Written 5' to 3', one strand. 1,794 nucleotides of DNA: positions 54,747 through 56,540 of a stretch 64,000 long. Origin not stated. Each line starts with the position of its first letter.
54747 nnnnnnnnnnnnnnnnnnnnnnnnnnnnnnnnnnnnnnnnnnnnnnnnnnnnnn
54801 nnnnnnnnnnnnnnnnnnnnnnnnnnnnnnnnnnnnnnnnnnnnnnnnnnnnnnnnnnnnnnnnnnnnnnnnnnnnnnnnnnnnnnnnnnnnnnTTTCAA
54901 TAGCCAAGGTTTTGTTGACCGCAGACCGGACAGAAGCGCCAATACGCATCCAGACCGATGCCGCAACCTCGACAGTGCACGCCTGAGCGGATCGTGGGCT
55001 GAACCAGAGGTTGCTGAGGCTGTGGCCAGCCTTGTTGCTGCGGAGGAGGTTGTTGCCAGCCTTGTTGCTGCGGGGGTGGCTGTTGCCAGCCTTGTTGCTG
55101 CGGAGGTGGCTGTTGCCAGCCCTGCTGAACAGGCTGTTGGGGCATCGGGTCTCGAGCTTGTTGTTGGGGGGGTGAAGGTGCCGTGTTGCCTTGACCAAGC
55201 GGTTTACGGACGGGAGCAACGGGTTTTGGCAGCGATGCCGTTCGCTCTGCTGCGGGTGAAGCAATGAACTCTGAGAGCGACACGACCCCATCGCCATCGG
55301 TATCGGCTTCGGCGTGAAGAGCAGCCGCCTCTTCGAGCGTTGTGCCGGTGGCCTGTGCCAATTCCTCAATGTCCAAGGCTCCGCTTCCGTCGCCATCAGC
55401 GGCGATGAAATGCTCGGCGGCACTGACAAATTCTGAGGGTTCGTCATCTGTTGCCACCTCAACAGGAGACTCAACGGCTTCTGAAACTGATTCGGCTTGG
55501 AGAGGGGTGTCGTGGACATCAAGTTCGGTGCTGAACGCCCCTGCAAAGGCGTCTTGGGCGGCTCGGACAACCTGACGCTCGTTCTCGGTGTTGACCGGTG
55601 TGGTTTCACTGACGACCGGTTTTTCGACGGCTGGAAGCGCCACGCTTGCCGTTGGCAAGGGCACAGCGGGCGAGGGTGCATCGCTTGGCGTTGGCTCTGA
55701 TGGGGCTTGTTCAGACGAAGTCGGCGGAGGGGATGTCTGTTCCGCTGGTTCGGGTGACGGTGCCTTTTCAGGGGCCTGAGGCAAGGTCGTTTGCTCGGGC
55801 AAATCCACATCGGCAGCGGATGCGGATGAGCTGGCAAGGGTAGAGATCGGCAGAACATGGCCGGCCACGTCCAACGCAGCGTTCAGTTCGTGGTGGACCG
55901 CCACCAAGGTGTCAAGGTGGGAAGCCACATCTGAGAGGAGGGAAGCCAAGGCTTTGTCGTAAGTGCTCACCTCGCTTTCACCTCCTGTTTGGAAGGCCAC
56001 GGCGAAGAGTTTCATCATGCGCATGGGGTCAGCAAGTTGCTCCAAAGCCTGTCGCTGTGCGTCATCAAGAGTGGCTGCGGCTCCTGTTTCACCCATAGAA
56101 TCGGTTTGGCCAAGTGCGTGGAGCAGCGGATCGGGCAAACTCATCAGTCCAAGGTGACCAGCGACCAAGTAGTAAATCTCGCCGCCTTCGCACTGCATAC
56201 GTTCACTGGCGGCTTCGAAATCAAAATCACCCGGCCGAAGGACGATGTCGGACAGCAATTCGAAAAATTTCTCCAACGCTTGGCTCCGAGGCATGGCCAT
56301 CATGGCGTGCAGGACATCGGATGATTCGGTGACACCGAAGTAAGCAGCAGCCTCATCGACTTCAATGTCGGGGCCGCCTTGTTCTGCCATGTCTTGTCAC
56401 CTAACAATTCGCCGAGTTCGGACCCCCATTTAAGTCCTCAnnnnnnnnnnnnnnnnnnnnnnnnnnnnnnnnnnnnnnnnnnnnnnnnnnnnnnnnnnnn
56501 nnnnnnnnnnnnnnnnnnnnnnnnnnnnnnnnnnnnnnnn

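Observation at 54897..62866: Integrin-like giant adhesin followed by a cytoplasmic EF-hand/zinc-ribbon partner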

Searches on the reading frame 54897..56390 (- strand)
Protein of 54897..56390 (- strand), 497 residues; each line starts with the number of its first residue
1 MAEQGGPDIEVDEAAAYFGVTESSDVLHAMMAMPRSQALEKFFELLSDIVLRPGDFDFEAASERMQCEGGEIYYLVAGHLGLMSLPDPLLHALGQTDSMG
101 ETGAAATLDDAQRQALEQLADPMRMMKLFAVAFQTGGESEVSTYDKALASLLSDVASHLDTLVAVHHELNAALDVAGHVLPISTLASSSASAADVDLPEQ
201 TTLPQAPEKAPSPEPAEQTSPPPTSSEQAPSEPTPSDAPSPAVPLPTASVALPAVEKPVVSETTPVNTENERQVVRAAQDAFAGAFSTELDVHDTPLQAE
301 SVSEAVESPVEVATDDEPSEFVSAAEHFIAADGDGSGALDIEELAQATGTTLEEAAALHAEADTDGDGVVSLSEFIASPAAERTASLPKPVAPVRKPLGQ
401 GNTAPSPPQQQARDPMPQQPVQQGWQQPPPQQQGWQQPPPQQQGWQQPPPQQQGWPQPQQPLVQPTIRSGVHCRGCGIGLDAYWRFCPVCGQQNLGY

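Call 3: search_protein_families(library=pfam, proteins=[window:54897-56390:-], max_evalue=0.01)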
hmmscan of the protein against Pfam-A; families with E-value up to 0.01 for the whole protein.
window:54897-56390:- (497 aa): 5 families
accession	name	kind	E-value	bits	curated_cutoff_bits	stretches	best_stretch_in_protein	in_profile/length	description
PF13202.12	EF-hand_5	-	9.6e-08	31.6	25.9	0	361-376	7-22/25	EF hand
PF13499.12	EF-hand_7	-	5.1e-07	30.4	30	1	325-376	5-63/67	EF-hand domain pair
PF00036.39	EF-hand_1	-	9.8e-07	28.3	25.4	0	360-376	7-23/29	EF hand domain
PF13405.12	EF-hand_6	-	0.00017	21.4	25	0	362-376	9-23/30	EF-hand domain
PF13833.12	EF-hand_8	-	0.0013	18.8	28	0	357-376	29-48/54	EF-hand domain pair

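Call 4: search_protein_families(library=ncbifam, proteins=[window:54897-56390:-], max_evalue=0.01)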
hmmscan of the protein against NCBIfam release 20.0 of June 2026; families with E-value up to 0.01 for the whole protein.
window:54897-56390:- (497 aa): 0 families

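Call 7: find_homologous_proteins(query=window:54897-56390:-, max_evalue=0.001)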
Query window:54897-56390:- (497 aa): 535 proteins with E <= 0.001 among 8000 candidates; the best 120 are listed.
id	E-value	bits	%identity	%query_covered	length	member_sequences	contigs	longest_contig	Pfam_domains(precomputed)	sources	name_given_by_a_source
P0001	0.0e+0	1045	97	100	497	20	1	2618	PF13499.13,PF13202.13,PF00036.39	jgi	-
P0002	2.8e-195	668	66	79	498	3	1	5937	PF13499.13,PF13202.13,PF00036.39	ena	-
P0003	1.4e-194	666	61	100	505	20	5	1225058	PF13499.13,PF13202.13,PF00036.39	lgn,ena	-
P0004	4.8e-194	664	67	98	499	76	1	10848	PF13499.13,PF13202.13,PF00036.39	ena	-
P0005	6.7e-194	664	66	79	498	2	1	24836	PF13499.13,PF13202.13,PF00036.39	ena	-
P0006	1.1e-193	663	65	80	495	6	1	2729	PF13499.13,PF13202.13,PF00036.39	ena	-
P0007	3.2e-193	662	62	98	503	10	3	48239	PF13499.13,PF13202.13,PF00036.39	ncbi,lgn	-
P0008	5.8e-193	661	66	99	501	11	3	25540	PF13499.13,PF13202.13,PF00036.39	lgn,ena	-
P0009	4.5e-192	658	65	99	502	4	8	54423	PF13405.13,PF13499.13,PF13202.13,PF00036.39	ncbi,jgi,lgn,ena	jgi:hypothetical protein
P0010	1.6e-191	656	65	99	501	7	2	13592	PF13499.13,PF13202.13,PF00036.39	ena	-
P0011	1.7e-191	656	63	79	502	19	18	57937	PF13499.13,PF13202.13,PF00036.39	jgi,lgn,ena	-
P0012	3.0e-191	655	67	78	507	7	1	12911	PF13499.13,PF13202.13,PF00036.39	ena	-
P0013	3.8e-191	655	64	98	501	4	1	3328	PF13499.13,PF13202.13,PF00036.39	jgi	-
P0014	9.6e-191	653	64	98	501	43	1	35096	PF13499.13,PF13202.13,PF00036.39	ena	-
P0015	1.1e-189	650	65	98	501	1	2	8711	PF13499.13,PF13202.13,PF00036.39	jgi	-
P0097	1.8e-166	573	58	81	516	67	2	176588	PF13499.13,PF13202.13,PF00036.39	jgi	jgi:septum formation inhibitor MinC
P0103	2.6e-158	546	57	99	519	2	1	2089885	PF13499.13,PF13202.13,PF00036.39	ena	-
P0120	2.0e-138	481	53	78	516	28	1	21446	PF00036.39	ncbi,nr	ncbi:MAG: hypothetical protein P8R00_02880 [Candidatus Poseidoniaceae archaeon]|nr:hypothetical prot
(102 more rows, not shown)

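Call 9: find_encoding_contigs(protein=P0103, flank=10000, max_places=2)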
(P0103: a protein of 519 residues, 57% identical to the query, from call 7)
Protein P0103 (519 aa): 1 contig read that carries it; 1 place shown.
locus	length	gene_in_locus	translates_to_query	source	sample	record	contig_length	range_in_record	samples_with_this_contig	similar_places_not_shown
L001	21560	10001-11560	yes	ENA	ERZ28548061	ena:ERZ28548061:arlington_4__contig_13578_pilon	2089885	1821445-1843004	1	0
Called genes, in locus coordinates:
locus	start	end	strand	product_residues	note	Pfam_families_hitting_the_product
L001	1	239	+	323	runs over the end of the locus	-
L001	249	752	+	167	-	-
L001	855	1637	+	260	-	PF01370:Epimerase (weak), PF08338:DUF1731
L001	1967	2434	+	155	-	-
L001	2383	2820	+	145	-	PF13387:Lnb_N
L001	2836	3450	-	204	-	PF04263:TPK_catalytic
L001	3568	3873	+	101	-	-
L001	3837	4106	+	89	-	-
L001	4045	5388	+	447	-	PF01839:FG-GAP (faint), PF13517:FG-GAP_3 (weak)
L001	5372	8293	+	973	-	PF13517:FG-GAP_3 (faint)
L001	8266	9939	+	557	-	PF02412:TSP_3 (faint)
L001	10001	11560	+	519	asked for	PF00036:EF-hand_1 (faint), PF13202:EF-hand_5 (faint), PF13499:EF-hand_7 (weak)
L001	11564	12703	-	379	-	PF26233:NicX, PF02073:Peptidase_M29 (weak)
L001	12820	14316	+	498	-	PF02074:Peptidase_M32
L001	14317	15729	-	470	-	PF01979:Amidohydro_1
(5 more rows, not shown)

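Call 10: find_encoding_contigs(protein=P0120, flank=10000, max_places=2)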
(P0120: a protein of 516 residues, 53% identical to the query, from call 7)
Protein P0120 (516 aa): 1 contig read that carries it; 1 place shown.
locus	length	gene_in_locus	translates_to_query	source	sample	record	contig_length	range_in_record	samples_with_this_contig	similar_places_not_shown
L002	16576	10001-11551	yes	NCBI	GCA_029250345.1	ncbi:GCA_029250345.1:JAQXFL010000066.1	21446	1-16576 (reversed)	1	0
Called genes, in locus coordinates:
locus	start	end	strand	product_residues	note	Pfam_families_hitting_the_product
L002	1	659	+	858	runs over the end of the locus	-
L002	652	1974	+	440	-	-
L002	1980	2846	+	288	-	PF13387:Lnb_N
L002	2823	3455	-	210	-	PF04263:TPK_catalytic, PF04265:TPK_B1_binding (weak)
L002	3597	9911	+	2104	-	PF13517:FG-GAP_3 (weak), PF01839:FG-GAP (weak), PF13517:FG-GAP_3 (weak)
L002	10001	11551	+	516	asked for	PF00036:EF-hand_1 (faint)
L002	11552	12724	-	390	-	PF26233:NicX, PF02073:Peptidase_M29 (weak)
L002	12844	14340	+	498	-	PF02074:Peptidase_M32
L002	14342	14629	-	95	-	-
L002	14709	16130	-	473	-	PF01979:Amidohydro_1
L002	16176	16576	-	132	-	PF00994:MoCF_biosynth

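Call 14: find_related_loci(query=A1, collection=genome_contigs, flank=10000)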
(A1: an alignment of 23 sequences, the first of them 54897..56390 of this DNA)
Query A1 (497 aa) in genome_contigs; peptide patterns used: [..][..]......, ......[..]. (x = any residue, [..] = any of these).
204 stretches matched a pattern; 142 encode a relative of the query (tblastn E <= 1e-3); the best 80 are kept; 80 distinct loci.
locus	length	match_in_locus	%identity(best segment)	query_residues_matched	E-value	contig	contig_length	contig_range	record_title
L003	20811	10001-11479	65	7-497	5e-179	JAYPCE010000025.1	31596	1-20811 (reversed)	MAG: Poseidonia sp. isolate 139581_S182_metabat_bins_sens.tsv.102 NODE_1442_length_31596_cov_10.855141, whole genome sho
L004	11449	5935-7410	65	7-497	5e-176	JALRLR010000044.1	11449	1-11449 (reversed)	MAG: Poseidonia sp. isolate JJ.4 NODE_44_length_11449_cov_9.479247, whole genome shotgun sequence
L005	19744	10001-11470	64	9-497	6e-167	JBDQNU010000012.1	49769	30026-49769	MAG: Poseidonia sp. isolate SFB_27S_18Nov15_50_19 NODE_12_length_49769_cov_12.644611, whole genome shotgun sequence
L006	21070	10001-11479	66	9-497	2e-165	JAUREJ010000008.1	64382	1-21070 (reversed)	MAG: Poseidonia sp. isolate SFB_3D_100_22 NODE_8_length_64382_cov_5.111718, whole genome shotgun sequence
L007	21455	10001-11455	65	9-497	5e-165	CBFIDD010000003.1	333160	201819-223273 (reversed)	MAG: Poseidonia sp. isolate Co_bin_387_strict genome assembly, contig: Co_bin_387_strict_c3, whole genome shotgun sequen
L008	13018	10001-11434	63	9-497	2e-164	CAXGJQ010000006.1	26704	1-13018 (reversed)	MAG TPA_asm: uncultured Candidatus Poseidoniales archaeon isolate ERR315856_concoct_3 genome assembly, contig: ERZ677869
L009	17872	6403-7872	60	1-497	6e-162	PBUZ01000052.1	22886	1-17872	MAG: Methanobacteriota archaeon isolate RS440 62071, whole genome shotgun sequence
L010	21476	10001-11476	59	8-497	8e-162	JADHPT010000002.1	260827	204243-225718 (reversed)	MAG: Poseidonia sp. isolate BS307-5m-G40 BS307-5m-C7, whole genome shotgun sequence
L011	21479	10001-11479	59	8-497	7e-159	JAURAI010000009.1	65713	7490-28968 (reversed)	MAG: Poseidonia sp. isolate SFB_13D_100_41 k141_1056996_length_65713_cov_19.2154, whole genome shotgun sequence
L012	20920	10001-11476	62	9-497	3e-158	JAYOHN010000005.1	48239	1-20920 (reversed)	MAG: Poseidonia sp. isolate 139549_S151_rosella_bins.tsv.060 NODE_566_length_48239_cov_8.246866, whole genome shotgun se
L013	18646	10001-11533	56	8-497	4e-158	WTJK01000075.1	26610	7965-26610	MAG: Methanobacteriota archaeon isolate PL36329bin_3 NODE_478_length_26610_cov_22.989870, whole genome shotgun sequence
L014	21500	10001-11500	58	9-497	1e-155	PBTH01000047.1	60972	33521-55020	MAG: Methanobacteriota archaeon isolate NP65 MHASMcontig_65568, whole genome shotgun sequence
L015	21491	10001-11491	58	9-497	2e-150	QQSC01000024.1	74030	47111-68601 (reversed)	MAG: Candidatus Poseidoniales archaeon isolate bin_220 U_43198-24, whole genome shotgun sequence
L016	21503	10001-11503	59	8-497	4e-149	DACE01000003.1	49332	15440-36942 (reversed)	MAG TPA_asm: Euryarchaeota archaeon UBA256 UBA256_contig_6588, whole genome shotgun sequence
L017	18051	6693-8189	62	9-497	1e-147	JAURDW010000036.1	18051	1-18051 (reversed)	MAG: Poseidonia sp. isolate SFB_34D_50_17 NODE_36_length_18051_cov_4.776121, whole genome shotgun sequence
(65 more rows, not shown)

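Call 25: predict_structure(alignment_id=A1)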
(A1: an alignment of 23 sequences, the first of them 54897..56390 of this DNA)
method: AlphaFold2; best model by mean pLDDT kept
length: 497 residues; sequences in the alignment: 23
mean_pLDDT: 65.9   pTM: 0.42
mean pLDDT of the five models: 65.9, 64.8, 64.8, 64.2, 61.2
residues with pLDDT >= 90: 106; 70-90: 135; 50-70: 73; < 50: 183
segments of 3 or more residues with pLDDT < 50: 1-10, 19-21, 188-210, 216-220, 224-229, 236-240, 242-259, 261-270, 286-319, 394-414, 423-427, 431-437, 445-447, 450-455, 460-467
pLDDT, mean of each block of 10 residues (from residue 1): 39 48 72 91 91 84 78 82 94 95 93 96 92 89 93 95 94 75 68 36 37 43 48 41 42 43 45 54 45 38 38 42 73 81 84 91 88 87 77 47 44 48 49 50 49 48 49 73 70 65
secondary structure, 60 per line:
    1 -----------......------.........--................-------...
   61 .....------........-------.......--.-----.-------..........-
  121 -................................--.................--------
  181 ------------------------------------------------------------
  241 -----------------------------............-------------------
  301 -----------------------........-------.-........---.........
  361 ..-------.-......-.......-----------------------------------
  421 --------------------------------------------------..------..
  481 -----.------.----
elements in order: H12-17 H24-32 H35-50 H58-65 H72-79 H87-93 H110-119 H122-153 H156-172 H270-281 H324-331 H341-348 H352-362 H372-377 H379-385

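Call 42: fold_search(model_id=the predicted structure, library=pdb)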
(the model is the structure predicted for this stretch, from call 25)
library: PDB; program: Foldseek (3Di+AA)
matches with E <= 10: 360; with E <= 0.001: 0
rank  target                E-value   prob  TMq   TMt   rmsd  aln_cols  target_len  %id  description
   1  1h4b_MODEL_1_A        3.0e-01  1.00  0.10  0.52   5.5        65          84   34  SOLUTION STRUCTURE OF THE BIRCH POLLEN ALLERGEN BET V 4 (released 2004-02-26)
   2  7vut_A                3.4e-01  1.00  0.10  0.67   1.9        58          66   38  Crystal structure of AlleyCat10 (released 2022-07-27)
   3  2aao_A                3.9e-01  1.00  0.12  0.36   4.0        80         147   28  Regulatory apparatus of Calcium Dependent protein kinase from Arabidopsis thaliana (released 2005-12-27)
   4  8j07_f2               3.9e-01  0.89  0.10  0.30  20.3       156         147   23  96nm repeat of human respiratory doublet microtubule and associated axonemal complexes (released 2023-07-26)
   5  5hit_A                4.1e-01  1.00  0.10  0.34   1.8        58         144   38  Crystal Structure Analysis of Ca2+-calmodulin and a C-terminal EAG1 channel fragment (released 2016-09-14)
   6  3dvm_A                4.3e-01  1.00  0.10  0.34   5.1        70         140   33  Crystal Structure of Ca2+/CaM-CaV2.1 IQ domain complex (released 2008-11-04)
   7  4rjd_A                4.5e-01  1.00  0.10  0.67   1.9        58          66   36  TFP bound in alternate orientations to calcium-saturated Calmodulin C-Domains (released 2015-08-26)
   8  7vuu_C                4.5e-01  1.00  0.10  0.66   2.3        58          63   38  Crystal structure of AlleyCat10 with inhibitor (released 2022-07-27)
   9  6paw_C                4.7e-01  1.00  0.10  0.57   2.1        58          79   36  Crystal structure of DAPK2 S308A Calcium/Calmodulin complex (released 2020-06-17)
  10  1s3p                  4.7e-01  0.99  0.10  0.39   3.5        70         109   24  Crystal structure of rat alpha-parvalbumin S55D/E59D mutant (released 2004-09-07)
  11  2kn2_MODEL_1_A        4.9e-01  1.00  0.10  0.49   2.1        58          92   36  Solution structure of the C-terminal domain of soybean calmodulin isoform 4 fused with the calmodulin-binding  (released 2009-08-25)
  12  2k61                  4.9e-01  0.99  0.10  0.32   3.5        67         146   33  Solution structure of CaM complexed to DAPk peptide (released 2009-05-05)
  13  7t2q                  5.4e-01  1.00  0.10  0.33   1.9        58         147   36  PEGylated Calmodulin-1 (K148U) (released 2022-10-26)
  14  9m6g_B                5.4e-01  1.00  0.10  0.67   2.0        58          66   36  the crystal structure of the Ca2+/CaM-CASK-CaMK-Mint1-CID complex (released 2025-11-12)
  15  1a75_A                5.4e-01  1.00  0.10  0.45   1.9        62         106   27  WHITING PARVALBUMIN (released 1998-06-17)
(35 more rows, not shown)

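Call 65: search_solved_structures(query=A1, max_evalue=0.1)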
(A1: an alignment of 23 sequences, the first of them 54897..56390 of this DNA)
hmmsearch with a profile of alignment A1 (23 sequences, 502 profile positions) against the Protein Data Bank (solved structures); distinct sequences matched with E-value up to 0.1: 250 (the best 60 are shown).
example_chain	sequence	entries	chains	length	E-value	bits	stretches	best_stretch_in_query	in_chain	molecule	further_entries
9vhu_A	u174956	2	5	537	1.2e-08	37.8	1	312-384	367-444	Calcium-dependent protein kinase 3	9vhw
2l1w_A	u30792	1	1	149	2.5e-08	36.7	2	323-385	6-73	Calmodulin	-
6xxx_AAA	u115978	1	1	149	6.1e-08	35.4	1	330-383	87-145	Calmodulin-1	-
3u0k_A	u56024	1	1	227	1.2e-07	34.4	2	330-383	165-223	RCaMP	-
6u3a_A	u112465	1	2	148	1.4e-07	34.3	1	330-383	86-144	Calmodulin-1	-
6dah_A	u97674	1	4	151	1.4e-07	34.3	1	330-383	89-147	Calmodulin-1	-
2k0j_A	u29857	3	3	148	1.4e-07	34.2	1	330-383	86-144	calmodulin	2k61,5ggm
2aao_A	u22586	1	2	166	1.6e-07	34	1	316-383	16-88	Calcium-dependent protein kinase, isoform AK1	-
5i0i_E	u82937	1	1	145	2.4e-07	33.5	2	324-381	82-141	Calmodulin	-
6plm_C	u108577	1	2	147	2.6e-07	33.4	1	322-382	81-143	Calmodulin-2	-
4il1_A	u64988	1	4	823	3e-07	33.1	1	330-384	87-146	Calmodulin, Calcineurin subunit B type 1, Serine/threonine-protein phosphatase 2B catalyti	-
8aht_A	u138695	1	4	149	3.2e-07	33.1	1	319-382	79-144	Calmodulin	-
9u9d_A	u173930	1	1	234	3.4e-07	33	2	332-383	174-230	Myosin light chain kinase, smooth muscle, deglutamylated form,Green fluorescent protein,Ca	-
1y6w_A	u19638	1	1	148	4.6e-07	32.6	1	330-383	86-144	Calmodulin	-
7wr3_C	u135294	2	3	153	4.8e-07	32.5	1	324-383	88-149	Calmodulin-1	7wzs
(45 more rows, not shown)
